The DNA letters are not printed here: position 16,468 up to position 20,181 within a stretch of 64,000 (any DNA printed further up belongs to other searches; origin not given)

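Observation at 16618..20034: CheY-type receiver domain embedded inside a tandem HdrA-like flavoprotein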

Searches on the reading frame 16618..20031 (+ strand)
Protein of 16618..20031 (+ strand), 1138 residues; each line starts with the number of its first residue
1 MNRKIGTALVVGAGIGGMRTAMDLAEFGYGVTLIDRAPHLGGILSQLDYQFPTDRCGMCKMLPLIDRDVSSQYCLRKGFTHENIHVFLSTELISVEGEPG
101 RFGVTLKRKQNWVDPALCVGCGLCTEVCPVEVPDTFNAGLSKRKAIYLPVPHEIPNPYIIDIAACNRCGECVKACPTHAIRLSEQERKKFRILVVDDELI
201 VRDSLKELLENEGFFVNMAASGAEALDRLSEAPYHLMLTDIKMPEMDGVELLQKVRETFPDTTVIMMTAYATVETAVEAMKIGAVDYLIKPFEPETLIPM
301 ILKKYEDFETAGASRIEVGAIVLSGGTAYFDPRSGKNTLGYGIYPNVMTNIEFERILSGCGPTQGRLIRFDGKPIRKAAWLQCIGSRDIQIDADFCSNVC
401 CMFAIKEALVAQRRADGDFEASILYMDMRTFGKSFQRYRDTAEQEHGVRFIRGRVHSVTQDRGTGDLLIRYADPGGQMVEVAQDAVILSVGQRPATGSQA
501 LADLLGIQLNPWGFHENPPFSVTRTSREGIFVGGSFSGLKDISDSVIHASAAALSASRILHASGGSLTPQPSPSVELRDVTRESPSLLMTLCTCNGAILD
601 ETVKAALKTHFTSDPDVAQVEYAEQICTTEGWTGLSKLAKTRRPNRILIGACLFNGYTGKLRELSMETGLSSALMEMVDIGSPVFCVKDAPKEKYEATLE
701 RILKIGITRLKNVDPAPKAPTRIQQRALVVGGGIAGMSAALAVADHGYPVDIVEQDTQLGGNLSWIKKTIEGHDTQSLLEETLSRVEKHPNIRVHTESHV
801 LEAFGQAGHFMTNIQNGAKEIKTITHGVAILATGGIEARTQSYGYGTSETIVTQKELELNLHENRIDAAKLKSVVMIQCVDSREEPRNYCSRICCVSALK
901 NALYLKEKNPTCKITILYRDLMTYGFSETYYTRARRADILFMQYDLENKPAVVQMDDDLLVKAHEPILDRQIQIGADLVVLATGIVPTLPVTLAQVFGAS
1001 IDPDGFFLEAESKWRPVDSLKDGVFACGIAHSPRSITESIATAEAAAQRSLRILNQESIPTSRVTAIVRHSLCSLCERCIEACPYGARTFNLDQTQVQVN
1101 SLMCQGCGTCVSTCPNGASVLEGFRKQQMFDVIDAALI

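Call 3: search_protein_families(library=pfam, proteins=[window:16618-20031:+], max_evalue=0.01)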
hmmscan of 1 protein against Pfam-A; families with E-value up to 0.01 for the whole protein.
window:16618-20031:+ (1138 aa): 28 families (the best 25 are shown)
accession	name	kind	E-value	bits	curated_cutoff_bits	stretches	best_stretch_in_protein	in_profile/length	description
PF00072.30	Response_reg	-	4e-32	111.1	30.2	1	192-301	1-110/111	Response regulator receiver domain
PF07992.20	Pyr_redox_2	-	5.9e-24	85.4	26.1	3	727-845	3-119/291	Pyridine nucleotide-disulphide oxidoreductase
PF00037.32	Fer4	-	2.7e-20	71.7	21.1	4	113-132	3-22/24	4Fe-4S binding domain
PF13237.11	Fer4_10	-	6.8e-20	71.2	25.5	3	1070-1115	6-53/53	4Fe-4S dicluster domain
PF13450.12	NAD_binding_8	-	2.3e-16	60.3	21.9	2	729-766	1-38/68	NAD(P)-binding Rossmann-like domain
PF12838.12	Fer4_7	-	3.1e-16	60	27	3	1073-1118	2-52/52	4Fe-4S dicluster domain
PF13187.11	Fer4_9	-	4.3e-14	52.7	27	2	118-180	2-52/52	4Fe-4S dicluster domain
PF12831.13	FAD_oxidored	-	8.9e-12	45.4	27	2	728-786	3-68/416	FAD dependent oxidoreductase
PF13484.11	Fer4_16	-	1.4e-11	45.5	30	1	165-188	2-25/66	4Fe-4S double cluster binding domain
PF01266.30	DAO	-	3.8e-11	43.5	27.9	2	727-761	2-37/353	FAD dependent oxidoreductase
PF12837.12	Fer4_6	-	5.5e-11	42.3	25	3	113-132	4-23/24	4Fe-4S binding domain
PF00890.30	FAD_binding_2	-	6.6e-11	42.5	20.4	2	727-765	2-40/414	FAD binding domain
PF00070.33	Pyr_redox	-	1.1e-10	42.3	22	1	8-41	2-35/82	Pyridine nucleotide-disulphide oxidoreductase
PF14697.11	Fer4_21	-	9.1e-09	35.8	35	2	1066-1115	1-52/59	4Fe-4S dicluster domain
PF12797.12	Fer4_2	-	1.7e-08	34.3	24.5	2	112-130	4-22/22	4Fe-4S binding domain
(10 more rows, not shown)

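Call 4: search_protein_families(library=ncbifam, proteins=[window:16618-20031:+], max_evalue=0.01)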
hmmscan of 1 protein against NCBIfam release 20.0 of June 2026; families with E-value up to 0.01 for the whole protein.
window:16618-20031:+ (1138 aa): 285 families (the best 25 are shown)
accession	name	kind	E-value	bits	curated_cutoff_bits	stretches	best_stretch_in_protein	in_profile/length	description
NF040770.1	hetero_SS_HdrA2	exception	8.9e-197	655.7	1100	4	820-1136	312-640/777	CoB-CoM heterodisulfide reductase HdrA2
NF041778.1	hetero_SS_HdrA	equivalog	8.3e-165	549.7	1400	4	822-1132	324-646/771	ferredoxin:CoB-CoM heterodisulfide reductase subunit HdrA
NF041891.1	hdrA_Methbact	equivalog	7.6e-156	520.4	1300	4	818-1137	307-636/762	ferredoxin:CoB-CoM heterodisulfide reductase subunit HdrA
NF008469.0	PRK11361.1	equivalog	1.9e-29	102.7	714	1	190-297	5-112/461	acetoacetate metabolism transcriptional regulator AtoC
NF006900.1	PRK09390.1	equivalog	8e-29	100.6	255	1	190-309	5-124/203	response regulator FixJ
NF053512.1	nitric_RR_NosR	exception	3.2e-27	95.6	400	1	192-307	1-117/422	response regulator c-di-GMP phosphodiesterase, NosR family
NF007689.0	PRK10365.1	equivalog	2e-26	92.8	760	1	187-302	3-118/441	sigma-54-dependent response regulator transcription factor ZraR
TIGR01818.1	ntrC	equivalog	4.3e-24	85.1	558.6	1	192-310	1-119/463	nitrogen regulation protein NR(I)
NF009410.0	PRK12771.1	subfamily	8.8e-24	84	516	2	721-765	135-179/566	NAD(P)-binding protein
NF051870.1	NAssimRespRegNtrX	equivalog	4e-23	82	600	1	191-305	3-119/452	nitrogen assimilation response regulator NtrX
NF045505.1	RR_RssB_Pseudo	equivalog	9.4e-23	80.9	700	1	189-294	5-110/394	two-component system response regulator RssB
NF041946.1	LuxO_transreg_Vib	equivalog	7.4e-22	77.7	800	1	195-297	2-104/463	quorum-sensing sigma-54 dependent transcriptional regulator LuxO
NF045944.1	ResRegRpaBCyano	equivalog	2.2e-21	76.3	330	1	193-313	1-123/229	response regulator transcription factor RpaB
NF040689.1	MtrAB_MtrA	equivalog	4.1e-21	75.4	300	1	192-323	1-131/219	MtrAB system response regulator MtrA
NF041733.1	resp_reg_CseB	equivalog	7.2e-21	74.6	350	1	191-299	2-109/228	two-component system response regulator CseB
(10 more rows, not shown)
